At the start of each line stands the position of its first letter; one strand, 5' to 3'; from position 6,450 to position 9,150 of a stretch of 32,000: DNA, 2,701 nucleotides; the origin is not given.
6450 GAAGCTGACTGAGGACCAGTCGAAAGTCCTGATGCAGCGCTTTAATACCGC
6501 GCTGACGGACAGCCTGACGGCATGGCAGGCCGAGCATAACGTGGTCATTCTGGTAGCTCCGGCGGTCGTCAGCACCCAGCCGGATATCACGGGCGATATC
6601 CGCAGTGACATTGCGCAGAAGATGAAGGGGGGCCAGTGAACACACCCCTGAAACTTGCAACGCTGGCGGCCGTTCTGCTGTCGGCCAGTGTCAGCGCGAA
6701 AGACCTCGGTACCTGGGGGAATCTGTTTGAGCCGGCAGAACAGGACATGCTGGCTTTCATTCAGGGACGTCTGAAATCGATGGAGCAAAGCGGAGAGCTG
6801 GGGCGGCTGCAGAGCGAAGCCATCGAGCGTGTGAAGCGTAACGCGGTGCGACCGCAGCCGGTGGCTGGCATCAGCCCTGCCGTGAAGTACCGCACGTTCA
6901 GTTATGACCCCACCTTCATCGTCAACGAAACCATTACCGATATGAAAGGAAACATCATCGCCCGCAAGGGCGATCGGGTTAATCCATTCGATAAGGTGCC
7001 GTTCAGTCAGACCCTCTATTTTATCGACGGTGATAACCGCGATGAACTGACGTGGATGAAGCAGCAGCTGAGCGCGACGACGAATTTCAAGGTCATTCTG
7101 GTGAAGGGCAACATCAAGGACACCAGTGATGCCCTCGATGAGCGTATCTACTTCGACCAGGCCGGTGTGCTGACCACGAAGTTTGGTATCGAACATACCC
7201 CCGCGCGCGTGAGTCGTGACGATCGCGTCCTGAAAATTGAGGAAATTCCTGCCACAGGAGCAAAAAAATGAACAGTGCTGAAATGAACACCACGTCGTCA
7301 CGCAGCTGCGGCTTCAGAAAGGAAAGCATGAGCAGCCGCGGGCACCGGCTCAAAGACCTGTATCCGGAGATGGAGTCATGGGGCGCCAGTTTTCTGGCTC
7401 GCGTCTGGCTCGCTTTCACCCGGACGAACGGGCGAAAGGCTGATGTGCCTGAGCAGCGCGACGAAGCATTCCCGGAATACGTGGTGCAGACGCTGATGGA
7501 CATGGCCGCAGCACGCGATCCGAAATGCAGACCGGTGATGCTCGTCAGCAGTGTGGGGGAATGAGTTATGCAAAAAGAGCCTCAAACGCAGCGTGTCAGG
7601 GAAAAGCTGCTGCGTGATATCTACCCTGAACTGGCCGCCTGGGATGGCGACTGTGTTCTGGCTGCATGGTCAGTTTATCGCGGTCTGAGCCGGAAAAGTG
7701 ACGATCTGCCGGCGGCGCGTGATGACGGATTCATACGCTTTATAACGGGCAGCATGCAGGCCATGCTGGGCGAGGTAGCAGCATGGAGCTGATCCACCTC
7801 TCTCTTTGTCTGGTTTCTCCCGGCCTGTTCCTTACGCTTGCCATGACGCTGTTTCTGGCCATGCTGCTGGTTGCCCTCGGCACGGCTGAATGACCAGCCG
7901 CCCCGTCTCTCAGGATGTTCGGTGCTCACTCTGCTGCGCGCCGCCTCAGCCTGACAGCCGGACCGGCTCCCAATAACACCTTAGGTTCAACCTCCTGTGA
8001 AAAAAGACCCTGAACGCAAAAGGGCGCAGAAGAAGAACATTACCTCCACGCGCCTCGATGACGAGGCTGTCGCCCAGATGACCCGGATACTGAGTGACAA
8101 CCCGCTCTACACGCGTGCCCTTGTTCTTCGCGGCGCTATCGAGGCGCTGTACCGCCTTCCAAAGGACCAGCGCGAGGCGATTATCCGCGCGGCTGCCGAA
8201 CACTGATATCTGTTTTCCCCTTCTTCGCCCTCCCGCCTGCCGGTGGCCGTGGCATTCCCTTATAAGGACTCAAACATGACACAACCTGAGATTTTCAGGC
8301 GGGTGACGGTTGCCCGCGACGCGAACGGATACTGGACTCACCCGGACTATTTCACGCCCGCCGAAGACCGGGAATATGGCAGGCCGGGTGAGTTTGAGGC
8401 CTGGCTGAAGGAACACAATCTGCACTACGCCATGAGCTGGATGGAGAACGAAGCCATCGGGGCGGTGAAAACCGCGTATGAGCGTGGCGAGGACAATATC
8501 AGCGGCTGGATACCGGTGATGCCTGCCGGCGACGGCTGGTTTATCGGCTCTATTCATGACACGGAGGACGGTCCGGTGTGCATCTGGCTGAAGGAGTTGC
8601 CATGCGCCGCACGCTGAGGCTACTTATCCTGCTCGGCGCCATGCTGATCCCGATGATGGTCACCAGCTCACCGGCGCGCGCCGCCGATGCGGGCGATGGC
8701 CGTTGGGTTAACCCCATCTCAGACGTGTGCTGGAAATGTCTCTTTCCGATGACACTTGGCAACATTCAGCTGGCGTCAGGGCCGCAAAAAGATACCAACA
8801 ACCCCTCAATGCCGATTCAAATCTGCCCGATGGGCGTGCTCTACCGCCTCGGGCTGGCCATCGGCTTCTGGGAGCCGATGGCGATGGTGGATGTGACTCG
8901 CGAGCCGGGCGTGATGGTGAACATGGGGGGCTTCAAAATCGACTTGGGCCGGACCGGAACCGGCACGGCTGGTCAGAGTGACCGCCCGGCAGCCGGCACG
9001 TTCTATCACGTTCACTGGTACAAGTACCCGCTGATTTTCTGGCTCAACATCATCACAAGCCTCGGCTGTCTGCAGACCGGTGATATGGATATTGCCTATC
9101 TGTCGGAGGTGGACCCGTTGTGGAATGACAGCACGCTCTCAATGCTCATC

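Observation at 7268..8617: Non-canonical 1.35-kb five-ORF block inserted between traW and traU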

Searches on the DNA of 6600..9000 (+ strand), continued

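Call 49: search_rna_families(sources=[L012, L013, L016, L017, L018, L020, L021, L022, L027, L029, L042], threshold=gathering)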
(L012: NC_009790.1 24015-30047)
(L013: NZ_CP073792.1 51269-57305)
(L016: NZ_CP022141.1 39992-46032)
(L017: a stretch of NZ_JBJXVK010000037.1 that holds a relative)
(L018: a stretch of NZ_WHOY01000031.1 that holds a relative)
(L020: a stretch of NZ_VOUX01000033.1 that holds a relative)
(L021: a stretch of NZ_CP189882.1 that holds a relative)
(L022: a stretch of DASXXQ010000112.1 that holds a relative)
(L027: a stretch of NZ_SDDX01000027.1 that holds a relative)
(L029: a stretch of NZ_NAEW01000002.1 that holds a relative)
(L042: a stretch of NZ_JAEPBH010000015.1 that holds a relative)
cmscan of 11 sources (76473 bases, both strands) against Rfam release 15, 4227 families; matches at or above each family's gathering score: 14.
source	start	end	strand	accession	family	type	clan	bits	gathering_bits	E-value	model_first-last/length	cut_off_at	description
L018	4573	4711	+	RF02782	CpoB_ybgF_thermometer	Cis-reg; thermoregulator;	-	138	51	2.5e-27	1-139/139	no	CpoB/ybgF ICR thermometer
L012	1769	1885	-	RF01497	ALIL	Cis-reg;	-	121.5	50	5.4e-31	1-117/117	no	ALIL pseudoknot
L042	3840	3970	-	RF02957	EFASI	Gene; sRNA;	-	108.4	51.2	1.9e-21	1-133/133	no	EFASI RNA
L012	5251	5352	-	RF02875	AS-pc01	Gene; antisense;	-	105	79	7.1e-18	1-99/99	no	Antisense to pHK01_035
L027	1499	1587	-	RF00042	CopA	Gene; antisense;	-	86.7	60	1.2e-14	1-92/92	no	CopA-like RNA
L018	5644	5716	+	RF00005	tRNA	Gene; tRNA;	CL00001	79.2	29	1.1e-15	1-71/71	no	tRNA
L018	5751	5875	+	RF00391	RtT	Cis-reg;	-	73.4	45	1.9e-12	1-130/130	no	RtT RNA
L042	4459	4645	-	RF01728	STAXI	Gene; sRNA;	-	69.1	40.5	2.4e-12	1-153/153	no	STAXI RNA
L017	2230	2311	-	RF01394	isrK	Gene; sRNA;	-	65.8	50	9.1e-12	1-77/77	no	isrK Hfq binding RNA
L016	3867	3950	-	RF01695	C4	Gene; antisense;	CL00128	63.4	45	7.2e-10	1-87/87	no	C4 antisense RNA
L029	2352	2495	+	RF01728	STAXI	Gene; sRNA;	-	62.8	40.5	8.9e-11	1-153/153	no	STAXI RNA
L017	2120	2208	-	RF01695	C4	Gene; antisense;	CL00128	58.5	45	1.2e-08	1-87/87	no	C4 antisense RNA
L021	6774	6846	-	RF00005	tRNA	Gene; tRNA;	CL00001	57.8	29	8.7e-10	1-71/71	no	tRNA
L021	4699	4755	+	RF01804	Lambda_thermo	Cis-reg; thermoregulator;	-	50.2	50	8.2e-09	1-59/59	no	Lambda phage CIII thermoregulator element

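Call 82: build_rna_model(alignment_id=A6, structure=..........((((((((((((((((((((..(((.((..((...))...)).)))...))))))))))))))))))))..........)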
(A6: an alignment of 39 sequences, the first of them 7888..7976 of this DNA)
Model R1 built from alignment A6 (39 sequences, 89 columns); structure: as given.
model positions 89; base pairs 27; branch points 0; effective number of sequences 2.6; information 0.64 bits per position. Calibrated on 0.2 Mb of random sequence (short: E-values are rough).
structure used (alignment columns):
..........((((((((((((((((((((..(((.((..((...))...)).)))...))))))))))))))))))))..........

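Call 83: search_with_rna_model(model_id=R1, sources=[window, L001, L002, L003, L004, L005, L006, L007, L012, L013, L014, L015, L016, L035, L037, L048], max_evalue=1)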
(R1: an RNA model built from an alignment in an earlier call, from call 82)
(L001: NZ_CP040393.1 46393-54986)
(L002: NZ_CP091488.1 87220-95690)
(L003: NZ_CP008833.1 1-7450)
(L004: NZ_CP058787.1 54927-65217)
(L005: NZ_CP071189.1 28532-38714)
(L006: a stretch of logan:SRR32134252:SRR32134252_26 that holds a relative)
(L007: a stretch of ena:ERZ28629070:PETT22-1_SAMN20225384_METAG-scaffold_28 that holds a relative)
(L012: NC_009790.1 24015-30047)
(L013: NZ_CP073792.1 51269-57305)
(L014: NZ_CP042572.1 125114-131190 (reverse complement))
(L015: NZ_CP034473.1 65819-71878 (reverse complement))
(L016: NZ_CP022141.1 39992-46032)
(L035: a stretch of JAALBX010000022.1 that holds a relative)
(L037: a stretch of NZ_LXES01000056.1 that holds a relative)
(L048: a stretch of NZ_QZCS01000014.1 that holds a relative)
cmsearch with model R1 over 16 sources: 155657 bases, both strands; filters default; matches with E-value up to 1: 12.
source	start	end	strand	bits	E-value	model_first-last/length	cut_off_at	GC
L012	2973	3061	+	87.9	1.2e-22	1-89/89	no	0.47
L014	2991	3079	+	85.9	4.5e-22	1-89/89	no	0.6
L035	3361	3449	-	82.8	3.7e-21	1-89/89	no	0.62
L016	2973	3061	+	82.5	4.5e-21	1-89/89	no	0.53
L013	2973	3061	+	82.4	4.9e-21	1-89/89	no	0.45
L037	6884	6972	+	80.5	1.8e-20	1-89/89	no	0.58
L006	5891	5979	+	80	2.5e-20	1-89/89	no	0.64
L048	6993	7081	+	79.3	3.9e-20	1-89/89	no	0.62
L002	3377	3465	+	78.7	5.9e-20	1-89/89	no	0.56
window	7888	7976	+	76.4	2.7e-19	1-89/89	no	0.65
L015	2989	3077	+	71.3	8.2e-18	1-89/89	no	0.65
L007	5891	5979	+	70.5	1.4e-17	1-89/89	no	0.61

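Call 84: search_dna_similar(query=L012:2973-3061:+, collection=ecoli_genomes, mode=distant, max_rows=30, rows=spread, max_evalue=0.001)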
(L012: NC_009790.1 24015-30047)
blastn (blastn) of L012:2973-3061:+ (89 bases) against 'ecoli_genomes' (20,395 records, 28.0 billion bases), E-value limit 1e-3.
Records with a match: 126; places in all: 138; records where one place covers at least 80% of the query: 102.
Genomes with a match: 102 of 5426; with a place that covers at least 80% of the query: 78. Places per genome that has any: lowest 1, median 1, highest 5. On chromosomes: 32 places; on plasmids: 106.
Best place of each record, by identity: >=99% 99; 95-99% 2; 60-80% 25.
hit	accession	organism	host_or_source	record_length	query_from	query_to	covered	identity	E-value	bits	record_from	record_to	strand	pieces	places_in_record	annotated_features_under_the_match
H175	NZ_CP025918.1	Escherichia coli strain 120899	Homo sapiens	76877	1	89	100%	100.0%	3e-37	161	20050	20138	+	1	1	none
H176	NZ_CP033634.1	Escherichia coli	chicken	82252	1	89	100%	100.0%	3e-37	161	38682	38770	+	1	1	none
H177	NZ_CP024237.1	Escherichia coli O6:H16 strain 2014EL-1346-6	missing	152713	1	89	100%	100.0%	3e-37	161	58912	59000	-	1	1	none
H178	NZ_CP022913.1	Escherichia coli O6:H16 strain 2011EL-1370-2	Homo sapiens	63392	1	89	100%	100.0%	3e-37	161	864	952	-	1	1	none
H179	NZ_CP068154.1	Escherichia coli strain FDAARGOS_1077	missing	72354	1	89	100%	100.0%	3e-37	161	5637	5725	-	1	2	none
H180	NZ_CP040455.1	Escherichia coli strain UPEC132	Homo sapiens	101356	1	89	100%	100.0%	3e-37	161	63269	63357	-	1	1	none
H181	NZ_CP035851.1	Escherichia coli strain TW10590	Homo sapiens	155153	1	89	100%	100.0%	3e-37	161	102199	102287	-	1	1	none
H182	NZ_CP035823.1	Escherichia coli strain WS4437A-1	Homo sapiens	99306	1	89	100%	100.0%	3e-37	161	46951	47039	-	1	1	none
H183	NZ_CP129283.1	Escherichia coli strain GZM7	Chicken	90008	1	89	100%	100.0%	3e-37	161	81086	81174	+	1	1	none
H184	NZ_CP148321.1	Escherichia coli strain Z1323HEC0494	Homo sapiens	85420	1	89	100%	100.0%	3e-37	161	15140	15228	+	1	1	none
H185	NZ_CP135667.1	Escherichia coli strain TUM9975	missing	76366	1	89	100%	100.0%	3e-37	161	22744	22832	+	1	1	none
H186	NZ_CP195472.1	Escherichia coli strain 22AR0322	Homo sapiens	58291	1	89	100%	100.0%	3e-37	161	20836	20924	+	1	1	none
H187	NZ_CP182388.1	Escherichia coli strain Br_190_kylling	-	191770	1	89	100%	100.0%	3e-37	161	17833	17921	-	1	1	none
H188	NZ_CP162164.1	Escherichia coli strain STS63-1-E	Pre-washed mixed salad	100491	1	89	100%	100.0%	3e-37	161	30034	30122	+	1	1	none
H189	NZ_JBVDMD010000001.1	Escherichia coli strain O17_K12a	Homo sapiens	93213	1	89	100%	100.0%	3e-37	161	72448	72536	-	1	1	none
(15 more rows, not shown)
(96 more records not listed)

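Call 85: get_annotated_region(hit=H180, flank=7000)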
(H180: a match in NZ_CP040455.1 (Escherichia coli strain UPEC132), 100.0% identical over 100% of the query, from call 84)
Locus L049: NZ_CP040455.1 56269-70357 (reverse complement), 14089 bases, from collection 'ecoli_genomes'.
description: Escherichia coli strain UPEC132 plasmid unnamed2, complete sequence
organism: Escherichia coli strain UPEC132 (NCBI taxid 562)
replicon: plasmid unnamed2; assembly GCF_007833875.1
host: Homo sapiens; source: urinary; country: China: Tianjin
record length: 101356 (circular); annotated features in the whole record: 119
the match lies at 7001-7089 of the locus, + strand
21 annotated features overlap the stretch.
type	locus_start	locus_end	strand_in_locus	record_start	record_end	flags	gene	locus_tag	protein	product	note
CDS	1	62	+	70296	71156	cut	-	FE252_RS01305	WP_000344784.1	TniB family NTP-binding protein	-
CDS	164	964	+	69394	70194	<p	istA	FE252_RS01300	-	IS21-like element IS1326 family transposase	incomplete; partial in the middle of a contig; missing C-terminus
CDS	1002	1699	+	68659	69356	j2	-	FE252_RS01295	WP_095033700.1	IS1-like element IS1B family transposase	programmed frameshift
CDS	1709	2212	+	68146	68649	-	-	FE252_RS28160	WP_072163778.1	RNA-binding domain-containing protein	-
CDS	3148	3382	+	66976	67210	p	-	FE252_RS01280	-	type II toxin-antitoxin system RelE/ParE family toxin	frameshifted; internal stop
CDS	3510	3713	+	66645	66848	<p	-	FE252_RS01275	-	hypothetical protein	incomplete; partial in the middle of a contig; missing C-terminus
CDS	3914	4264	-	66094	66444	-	-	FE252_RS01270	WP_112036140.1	plasmid partitioning/stability family protein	-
CDS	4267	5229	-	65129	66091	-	parM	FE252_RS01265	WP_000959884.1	plasmid segregation protein ParM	-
CDS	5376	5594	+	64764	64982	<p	-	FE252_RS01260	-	hypothetical protein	incomplete; partial in the middle of a contig; missing C-terminus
CDS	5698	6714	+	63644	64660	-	-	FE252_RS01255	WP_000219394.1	IS110-like element ISShdy1 family transposase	-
CDS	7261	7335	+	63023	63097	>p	-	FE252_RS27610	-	hypothetical protein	incomplete; partial in the middle of a contig; missing N-terminus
CDS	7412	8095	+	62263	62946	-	-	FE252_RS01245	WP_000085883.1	DNA methylase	-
CDS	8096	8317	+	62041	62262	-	-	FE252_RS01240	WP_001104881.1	hypothetical protein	-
CDS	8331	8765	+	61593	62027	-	-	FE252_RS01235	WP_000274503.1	DUF1380 family protein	-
CDS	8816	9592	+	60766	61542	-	-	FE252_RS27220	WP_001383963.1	hypothetical protein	-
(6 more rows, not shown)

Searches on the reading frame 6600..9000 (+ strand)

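Call 86: search_protein_families(library=pfam, proteins=[L002:1695-2087:+, L002:2078-2356:+, L002:2347-3381:+, L001:4591-4953:+, L001:5101-5478:+, L001:5465-5827:-, L001:5929-6189:+, L001:6176-7183:+], max_evalue=0.1)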
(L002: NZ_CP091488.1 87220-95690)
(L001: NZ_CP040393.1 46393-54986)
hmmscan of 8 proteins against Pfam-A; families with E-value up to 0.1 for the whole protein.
L002:1695-2087:+ (130 aa): 0 families

L002:2078-2356:+ (92 aa): 0 families

L002:2347-3381:+ (344 aa): 0 families

L001:4591-4953:+ (120 aa): 0 families

L001:5101-5478:+ (125 aa): 0 families

L001:5465-5827:- (120 aa): 1 family
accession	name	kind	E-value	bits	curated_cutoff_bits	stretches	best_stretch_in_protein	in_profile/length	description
PF04647.20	AgrB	-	0.031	14.1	23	1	24-108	79-161/185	Accessory gene regulator B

L001:5929-6189:+ (86 aa): 0 families

L001:6176-7183:+ (335 aa): 1 family
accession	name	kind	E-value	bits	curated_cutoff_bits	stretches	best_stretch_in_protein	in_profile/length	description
PF14407.11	Frankia_peptide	-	0.076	13.8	48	0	83-107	18-42/63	Ribosomally synthesized peptide prototyped by Frankia Franean1_4349.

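Call 98: search_solved_structures(query=L002:2347-3378:+, max_evalue=1)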
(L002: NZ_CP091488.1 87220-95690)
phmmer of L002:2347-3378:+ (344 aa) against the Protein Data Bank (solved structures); distinct sequences matched with E-value up to 1: 2.
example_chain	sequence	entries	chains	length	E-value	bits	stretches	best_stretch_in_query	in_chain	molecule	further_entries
6gxs_A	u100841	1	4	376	0.31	13.6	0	7-89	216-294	CV39L lectin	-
5du2_A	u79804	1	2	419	0.93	12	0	44-86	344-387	EspG2 glycosyltransferase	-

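Call 99: search_protein_families(library=ncbifam, proteins=[L002:2347-3378:+, L002:1695-2084:+], max_evalue=0.01)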
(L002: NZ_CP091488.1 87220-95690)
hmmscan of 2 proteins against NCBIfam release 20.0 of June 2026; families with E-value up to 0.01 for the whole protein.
L002:2347-3378:+ (344 aa): 0 families

L002:1695-2084:+ (130 aa): 0 families

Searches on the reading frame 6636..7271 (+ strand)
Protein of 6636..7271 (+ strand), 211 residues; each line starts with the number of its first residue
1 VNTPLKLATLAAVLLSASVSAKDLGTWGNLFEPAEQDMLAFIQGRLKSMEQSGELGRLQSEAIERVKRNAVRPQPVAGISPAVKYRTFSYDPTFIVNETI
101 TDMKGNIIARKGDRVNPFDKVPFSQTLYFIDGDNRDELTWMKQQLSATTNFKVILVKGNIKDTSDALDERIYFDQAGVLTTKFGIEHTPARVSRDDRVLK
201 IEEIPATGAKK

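Call 5: search_protein_families(library=pfam, proteins=[window:6636-7271:+], max_evalue=1)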
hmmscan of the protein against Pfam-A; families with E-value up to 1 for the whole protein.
window:6636-7271:+ (211 aa): 1 family
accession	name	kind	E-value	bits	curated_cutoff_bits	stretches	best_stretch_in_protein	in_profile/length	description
PF12477.13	TraW_N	-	2.7e-06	27.7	22.7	1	9-32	5-28/30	Sex factor F TraW protein N terminal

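Call 6: search_protein_families(library=ncbifam, proteins=[window:6636-7271:+], max_evalue=1)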
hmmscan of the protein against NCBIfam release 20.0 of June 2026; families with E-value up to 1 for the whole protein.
window:6636-7271:+ (211 aa): 2 families
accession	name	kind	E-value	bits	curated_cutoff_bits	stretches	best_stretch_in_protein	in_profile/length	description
NF010298.0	PRK13738.1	subfamily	1.2e-90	302.6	249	1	9-211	6-210/210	conjugal transfer pilus assembly protein TraW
TIGR02743.1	TraW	equivalog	5e-67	225.5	174.75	1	9-204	7-202/202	type-F conjugative transfer system protein TraW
